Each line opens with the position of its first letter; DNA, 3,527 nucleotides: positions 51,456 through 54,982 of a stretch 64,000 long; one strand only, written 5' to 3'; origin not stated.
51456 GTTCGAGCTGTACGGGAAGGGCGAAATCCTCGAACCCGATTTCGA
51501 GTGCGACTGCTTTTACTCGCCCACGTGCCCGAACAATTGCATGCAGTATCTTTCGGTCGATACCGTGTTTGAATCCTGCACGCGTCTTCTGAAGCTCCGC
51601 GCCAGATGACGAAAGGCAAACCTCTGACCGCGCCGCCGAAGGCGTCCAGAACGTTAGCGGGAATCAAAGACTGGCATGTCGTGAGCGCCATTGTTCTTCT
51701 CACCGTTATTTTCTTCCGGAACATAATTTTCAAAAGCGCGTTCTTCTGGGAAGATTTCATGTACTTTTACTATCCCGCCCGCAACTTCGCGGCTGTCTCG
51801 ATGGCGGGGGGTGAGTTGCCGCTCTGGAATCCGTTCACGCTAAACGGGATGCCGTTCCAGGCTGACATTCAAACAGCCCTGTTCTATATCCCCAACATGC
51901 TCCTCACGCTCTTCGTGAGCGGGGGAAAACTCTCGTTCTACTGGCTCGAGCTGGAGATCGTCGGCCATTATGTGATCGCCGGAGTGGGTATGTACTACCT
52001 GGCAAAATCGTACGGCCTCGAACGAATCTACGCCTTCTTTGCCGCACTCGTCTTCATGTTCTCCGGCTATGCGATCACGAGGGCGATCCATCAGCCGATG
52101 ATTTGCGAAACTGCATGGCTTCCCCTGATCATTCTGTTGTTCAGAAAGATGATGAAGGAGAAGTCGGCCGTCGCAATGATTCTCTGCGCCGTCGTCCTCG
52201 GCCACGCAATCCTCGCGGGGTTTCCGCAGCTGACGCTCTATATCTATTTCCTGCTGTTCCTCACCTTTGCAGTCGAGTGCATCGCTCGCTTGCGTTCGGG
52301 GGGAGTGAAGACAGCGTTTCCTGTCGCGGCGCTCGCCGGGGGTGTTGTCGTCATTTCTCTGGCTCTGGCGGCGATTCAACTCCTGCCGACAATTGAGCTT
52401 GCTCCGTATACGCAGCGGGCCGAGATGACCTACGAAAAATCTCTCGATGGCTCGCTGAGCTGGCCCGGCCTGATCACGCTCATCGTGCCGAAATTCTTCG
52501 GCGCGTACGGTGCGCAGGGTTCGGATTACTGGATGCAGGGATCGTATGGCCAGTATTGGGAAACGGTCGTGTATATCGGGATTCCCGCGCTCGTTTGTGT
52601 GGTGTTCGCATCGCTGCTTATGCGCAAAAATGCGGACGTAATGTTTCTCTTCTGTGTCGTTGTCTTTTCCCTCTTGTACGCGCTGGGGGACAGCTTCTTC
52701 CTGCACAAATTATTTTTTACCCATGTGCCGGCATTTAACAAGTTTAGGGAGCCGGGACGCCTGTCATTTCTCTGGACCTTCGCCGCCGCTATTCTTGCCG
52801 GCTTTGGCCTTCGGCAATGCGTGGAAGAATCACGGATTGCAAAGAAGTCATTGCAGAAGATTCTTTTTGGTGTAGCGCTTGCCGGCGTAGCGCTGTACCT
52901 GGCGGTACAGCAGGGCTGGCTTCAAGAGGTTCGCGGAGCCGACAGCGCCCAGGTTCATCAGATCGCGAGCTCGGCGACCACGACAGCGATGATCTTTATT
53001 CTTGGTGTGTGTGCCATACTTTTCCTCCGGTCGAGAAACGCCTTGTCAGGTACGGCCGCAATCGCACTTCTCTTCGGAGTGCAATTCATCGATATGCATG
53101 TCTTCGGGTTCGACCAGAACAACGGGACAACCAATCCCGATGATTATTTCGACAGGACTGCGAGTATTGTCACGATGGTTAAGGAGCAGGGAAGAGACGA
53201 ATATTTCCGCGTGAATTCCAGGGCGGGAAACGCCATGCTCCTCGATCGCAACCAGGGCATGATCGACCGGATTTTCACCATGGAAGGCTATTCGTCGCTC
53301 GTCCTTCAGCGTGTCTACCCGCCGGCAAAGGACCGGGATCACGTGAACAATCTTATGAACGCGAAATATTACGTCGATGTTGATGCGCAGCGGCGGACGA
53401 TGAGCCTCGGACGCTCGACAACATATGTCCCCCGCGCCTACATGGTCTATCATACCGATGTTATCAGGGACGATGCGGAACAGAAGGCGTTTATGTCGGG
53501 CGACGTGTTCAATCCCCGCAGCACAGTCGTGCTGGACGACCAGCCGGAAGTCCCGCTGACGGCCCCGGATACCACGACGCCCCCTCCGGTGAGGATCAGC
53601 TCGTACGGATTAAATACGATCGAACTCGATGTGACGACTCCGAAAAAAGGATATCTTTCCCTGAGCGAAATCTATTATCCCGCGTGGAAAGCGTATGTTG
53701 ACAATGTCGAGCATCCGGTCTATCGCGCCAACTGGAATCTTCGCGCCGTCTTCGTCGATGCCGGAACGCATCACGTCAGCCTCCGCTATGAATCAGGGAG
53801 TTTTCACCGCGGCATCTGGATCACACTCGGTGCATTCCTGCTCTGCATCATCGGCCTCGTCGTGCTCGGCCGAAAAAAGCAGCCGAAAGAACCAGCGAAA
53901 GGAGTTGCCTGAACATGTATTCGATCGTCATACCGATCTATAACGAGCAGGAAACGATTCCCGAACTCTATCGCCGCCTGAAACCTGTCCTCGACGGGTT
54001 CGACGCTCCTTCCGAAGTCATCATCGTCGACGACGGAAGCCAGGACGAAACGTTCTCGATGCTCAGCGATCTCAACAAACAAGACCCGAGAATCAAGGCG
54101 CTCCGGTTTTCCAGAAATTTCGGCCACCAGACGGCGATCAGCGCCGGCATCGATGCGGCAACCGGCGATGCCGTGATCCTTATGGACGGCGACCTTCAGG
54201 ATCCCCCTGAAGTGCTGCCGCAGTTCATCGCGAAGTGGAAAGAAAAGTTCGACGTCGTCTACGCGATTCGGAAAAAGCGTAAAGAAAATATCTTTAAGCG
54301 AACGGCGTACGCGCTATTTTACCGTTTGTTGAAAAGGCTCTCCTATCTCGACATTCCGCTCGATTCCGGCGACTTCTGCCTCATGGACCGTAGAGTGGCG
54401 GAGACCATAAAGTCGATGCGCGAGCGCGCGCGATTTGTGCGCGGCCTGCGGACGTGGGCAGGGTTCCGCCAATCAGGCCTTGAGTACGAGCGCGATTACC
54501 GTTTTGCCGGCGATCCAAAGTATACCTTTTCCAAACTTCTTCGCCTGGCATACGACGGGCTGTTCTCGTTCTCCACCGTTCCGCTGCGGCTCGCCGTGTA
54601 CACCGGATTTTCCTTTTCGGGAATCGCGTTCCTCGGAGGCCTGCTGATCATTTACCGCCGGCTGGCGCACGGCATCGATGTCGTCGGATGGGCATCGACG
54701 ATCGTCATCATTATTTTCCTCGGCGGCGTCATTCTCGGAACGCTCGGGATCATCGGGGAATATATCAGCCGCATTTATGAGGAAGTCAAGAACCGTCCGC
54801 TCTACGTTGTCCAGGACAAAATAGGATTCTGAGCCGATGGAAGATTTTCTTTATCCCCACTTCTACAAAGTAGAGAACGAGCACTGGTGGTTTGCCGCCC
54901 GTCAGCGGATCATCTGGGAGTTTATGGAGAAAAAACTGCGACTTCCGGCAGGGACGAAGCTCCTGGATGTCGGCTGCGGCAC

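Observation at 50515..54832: GT9 - YfhO - GtrB-like triad: a complete lipid-linked monosaccharide transfer pathway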

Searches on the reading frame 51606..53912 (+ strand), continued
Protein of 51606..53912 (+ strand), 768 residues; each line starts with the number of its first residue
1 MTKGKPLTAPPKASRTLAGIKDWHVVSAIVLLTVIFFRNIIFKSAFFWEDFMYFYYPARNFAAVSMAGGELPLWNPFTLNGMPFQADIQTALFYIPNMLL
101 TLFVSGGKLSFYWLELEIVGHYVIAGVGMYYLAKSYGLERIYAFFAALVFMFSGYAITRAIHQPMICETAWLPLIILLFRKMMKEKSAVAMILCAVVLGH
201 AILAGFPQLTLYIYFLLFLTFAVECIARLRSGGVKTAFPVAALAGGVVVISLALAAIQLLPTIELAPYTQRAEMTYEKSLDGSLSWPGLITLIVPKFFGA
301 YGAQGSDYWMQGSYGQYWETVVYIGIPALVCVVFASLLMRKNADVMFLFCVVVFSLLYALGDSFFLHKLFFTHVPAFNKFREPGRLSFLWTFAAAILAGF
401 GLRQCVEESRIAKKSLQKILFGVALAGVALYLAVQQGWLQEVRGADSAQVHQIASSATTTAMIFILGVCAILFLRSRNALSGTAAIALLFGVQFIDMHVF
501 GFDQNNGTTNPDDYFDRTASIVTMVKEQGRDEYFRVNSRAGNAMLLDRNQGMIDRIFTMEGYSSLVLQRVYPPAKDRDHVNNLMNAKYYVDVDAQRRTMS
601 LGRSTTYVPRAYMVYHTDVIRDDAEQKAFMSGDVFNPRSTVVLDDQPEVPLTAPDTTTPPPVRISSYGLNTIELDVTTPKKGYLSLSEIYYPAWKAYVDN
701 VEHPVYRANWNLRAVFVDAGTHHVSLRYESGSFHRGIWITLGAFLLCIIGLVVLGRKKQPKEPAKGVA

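Call 75: search_protein_families(library=ncbifam, proteins=[L026:11791-13935:+], max_evalue=0.00001)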
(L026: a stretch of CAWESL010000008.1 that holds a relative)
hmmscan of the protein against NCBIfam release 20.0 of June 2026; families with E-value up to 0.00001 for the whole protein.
L026:11791-13935:+ (714 aa): 18 families
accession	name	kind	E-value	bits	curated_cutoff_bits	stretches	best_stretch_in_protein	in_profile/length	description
NF047588.1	GlcsyltransPgfSStrep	equivalog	8.8e-73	245.2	500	1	391-688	2-301/308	glycosyltransferase PgfS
NF007986.1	PRK10714.1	equivalog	1.4e-42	145.9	529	1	391-692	7-312/316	undecaprenyl-phosphate 4-deoxy-4-formamido-L-arabinose transferase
TIGR01181.1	dTDP_gluc_dehyt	equivalog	6.9e-28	97.7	365.1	1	72-373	2-312/321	dTDP-glucose 4,6-dehydratase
TIGR04180.1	EDH_00030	hypoth_equivalog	5e-18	65.2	475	1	72-358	1-295/297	NAD-dependent 4,6-dehydratase LegB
TIGR01179.1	galE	equivalog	9.1e-18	64.2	262.3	1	72-243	2-180/332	UDP-glucose 4-epimerase GalE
TIGR02197.1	heptose_epim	equivalog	1.4e-16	60.6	274.6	1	72-321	1-260/316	ADP-glyceromanno-heptose 6-epimerase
NF007582.0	PRK10217.1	equivalog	1.9e-16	60.1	698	1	72-375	4-334/355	dTDP-glucose 4,6-dehydratase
NF011728.1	PRK15181.1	equivalog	4.2e-14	52.3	760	1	144-372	98-337/348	Vi polysaccharide biosynthesis UDP-N-acetylglucosaminuronic acid C-4 epimerase TviC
NF007490.0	PRK10084.1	subfamily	5.7e-14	51.9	649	1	199-373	157-335/361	dTDP-glucose 4,6-dehydratase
NF052578.1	StrlDmthSdmBMthl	equivalog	1.4e-10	41.5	600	1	73-321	4-245/328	sterol demethylase protein SdmB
TIGR03937.1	PgaC_IcaA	equivalog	2.3e-10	40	422.3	1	384-483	39-135/407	poly-beta-1,6-N-acetyl-D-glucosamine synthase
TIGR03466.1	HpnA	hypoth_equivalog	3.7e-10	39.2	367.65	1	72-292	3-221/327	hopanoid-associated sugar epimerase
NF042423.1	oxyalk_red_Shew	equivalog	7.3e-09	35.1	580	1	71-290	10-223/331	2-alkyl-3-oxoalkanoate reductase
NF041875.1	EPS_EpsD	equivalog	5.7e-08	32.5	370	1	392-515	1-121/325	exopolysaccharide biosynthesis glycosyltransferase EpsD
NF007482.0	PRK10073.1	equivalog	8.1e-08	31.6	423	1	387-490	3-102/334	glycosyltransferase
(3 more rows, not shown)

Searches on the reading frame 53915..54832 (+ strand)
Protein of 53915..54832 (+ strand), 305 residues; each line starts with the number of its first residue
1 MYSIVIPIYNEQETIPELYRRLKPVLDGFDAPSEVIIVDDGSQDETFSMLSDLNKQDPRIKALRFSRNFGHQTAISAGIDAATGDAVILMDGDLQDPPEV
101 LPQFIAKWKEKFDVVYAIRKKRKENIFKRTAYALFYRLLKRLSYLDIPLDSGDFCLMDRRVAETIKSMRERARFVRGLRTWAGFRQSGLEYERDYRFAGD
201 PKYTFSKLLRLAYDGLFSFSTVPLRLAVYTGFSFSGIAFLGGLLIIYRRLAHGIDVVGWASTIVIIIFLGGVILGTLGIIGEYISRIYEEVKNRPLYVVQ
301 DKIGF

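Call 3: search_protein_families(library=pfam, proteins=[window:53915-54832:+], max_evalue=0.01)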
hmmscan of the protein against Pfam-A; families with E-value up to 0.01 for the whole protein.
window:53915-54832:+ (305 aa): 3 families
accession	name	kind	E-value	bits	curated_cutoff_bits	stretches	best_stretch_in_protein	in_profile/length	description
PF00535.33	Glycos_transf_2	-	1.2e-34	120.1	23.3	1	3-164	1-166/168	Glycosyl transferase family 2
PF10111.15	Glyco_tranf_2_2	-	9.5e-07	29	27.3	1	3-94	1-92/276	Glycosyltransferase like family 2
PF13641.12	Glyco_tranf_2_3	-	4.9e-05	23.9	27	1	2-123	3-127/230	Glycosyltransferase like family 2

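Call 4: search_protein_families(library=ncbifam, proteins=[window:53915-54832:+], max_evalue=0.01)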
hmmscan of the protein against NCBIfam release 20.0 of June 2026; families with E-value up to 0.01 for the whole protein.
window:53915-54832:+ (305 aa): 25 families
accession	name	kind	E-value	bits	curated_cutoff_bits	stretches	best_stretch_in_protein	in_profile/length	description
NF047588.1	GlcsyltransPgfSStrep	equivalog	4.9e-78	262.5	500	1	3-301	4-304/308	glycosyltransferase PgfS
NF007986.1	PRK10714.1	equivalog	1.8e-54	184.9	529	1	3-303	9-312/316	undecaprenyl-phosphate 4-deoxy-4-formamido-L-arabinose transferase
TIGR03937.1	PgaC_IcaA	equivalog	2.5e-14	53.1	422.3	1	3-93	48-135/407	poly-beta-1,6-N-acetyl-D-glucosamine synthase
NF041875.1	EPS_EpsD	equivalog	1.5e-13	50.9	370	1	3-116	2-112/325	exopolysaccharide biosynthesis glycosyltransferase EpsD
TIGR04283.1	glyco_like_mftF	equivalog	8e-13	48.5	182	1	3-134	2-125/221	TIGR04283 family arsenosugar biosynthesis glycosyltransferase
NF047683.1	TeichurnBiosyTuaG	equivalog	1.7e-10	41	400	1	3-106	9-109/252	teichuronic acid biosynthesis protein TuaG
NF007482.0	PRK10073.1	equivalog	4.4e-10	39.1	423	1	2-105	8-107/334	glycosyltransferase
TIGR03965.1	mycofact_glyco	equivalog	6.5e-10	38.5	280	1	3-108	77-179/467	mycofactocin biosynthesis glycosyltransferase MftF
NF010496.0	PRK13915.1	equivalog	3.2e-08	33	262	1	3-98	34-131/307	glucosyl-3-phosphoglycerate synthase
NF050050.1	ProtGlycPglI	equivalog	6.9e-08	32.2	500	1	3-123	5-123/306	GalNAc(5)-diNAcBac-PP-undecaprenol beta-1,3-glucosyltransferase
TIGR03111.1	glyc2_xrt_Gpos1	hypoth_equivalog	1.7e-07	30.4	363.95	1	3-146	52-194/439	TIGR03111 family XrtG-associated glycosyltransferase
NF038302.1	EPS_HpsE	equivalog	2e-07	30.3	300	1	3-93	4-96/307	hormogonium polysaccharide biosynthesis glycosyltransferase HpsE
TIGR04242.1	nodulat_NodC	equivalog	4.2e-07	29.3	550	1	4-109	52-157/395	chitooligosaccharide synthase NodC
NF050819.1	PolSacchBiosHfsG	equivalog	6.3e-06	25.6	500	1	3-111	15-116/302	polysaccharide biosynthesis protein HfsG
NF053739.1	GlytfEpsEBac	equivalog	3.6e-05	22.9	450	1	3-93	4-92/265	glycosyltransferase EpsE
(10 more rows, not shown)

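Call 26: search_solved_structures(query=window:53915-54829:+, max_evalue=0.001)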
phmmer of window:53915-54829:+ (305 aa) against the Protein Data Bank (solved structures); distinct sequences matched with E-value up to 0.001: 21.
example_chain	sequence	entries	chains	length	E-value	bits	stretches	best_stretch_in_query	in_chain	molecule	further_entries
5ekp_C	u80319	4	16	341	1.3e-85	290.6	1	3-304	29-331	Uncharacterized glycosyltransferase sll0501 | Glycosyltransferase sll0501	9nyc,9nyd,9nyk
9nye_A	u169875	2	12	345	1.3e-85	290.6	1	3-304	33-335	Glycosyltransferase sll0501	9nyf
5eke_A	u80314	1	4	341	1.6e-85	290.3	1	3-304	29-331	Uncharacterized glycosyltransferase sll0501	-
9bhc_C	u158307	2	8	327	9.2e-51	176.1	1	3-302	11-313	Undecaprenyl-phosphate 4-deoxy-4-formamido-L-arabinose transferase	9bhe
8vxh_A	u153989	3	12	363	1.3e-50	175.6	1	3-302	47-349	Undecaprenyl-phosphate 4-deoxy-4-formamido-L-arabinose transferase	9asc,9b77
9hwj_A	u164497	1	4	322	2.7e-50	174.6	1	3-302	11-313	Undecaprenyl-phosphate 4-deoxy-4-formamido-L-arabinose transferase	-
5mlz_A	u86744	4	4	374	5.3e-19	71.9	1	3-119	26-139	Dolichol monophosphate mannose synthase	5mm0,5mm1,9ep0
3bcv_A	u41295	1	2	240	1.1e-06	31.4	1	3-116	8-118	Putative glycosyltransferase protein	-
7pdo_A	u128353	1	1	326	1.9e-06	30.6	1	3-104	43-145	Glucosyl-3-phosphoglycerate synthase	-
7p5l_A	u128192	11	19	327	1.9e-06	30.6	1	3-104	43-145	Glucosyl-3-phosphoglycerate synthase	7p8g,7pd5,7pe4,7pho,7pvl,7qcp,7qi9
4y6n_A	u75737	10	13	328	5.5e-05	25.9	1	3-100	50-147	Glucosyl-3-phosphoglycerate synthase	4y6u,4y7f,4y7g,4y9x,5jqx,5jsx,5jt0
3e25_A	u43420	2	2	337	5.8e-05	25.8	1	3-100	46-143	Putative uncharacterized protein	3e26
4ddz_A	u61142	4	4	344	6e-05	25.7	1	3-100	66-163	GLUCOSYL-3-PHOSPHOGLYCERATE SYNTHASE (GpgS) | Glucosyl-3-phosphoglycerate synthase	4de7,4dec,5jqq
5hea_A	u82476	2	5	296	0.00013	24.6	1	2-93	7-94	Putative glycosyltransferase (GalT1)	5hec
2z87_A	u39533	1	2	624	0.00014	24.5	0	2-101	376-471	Chondroitin synthase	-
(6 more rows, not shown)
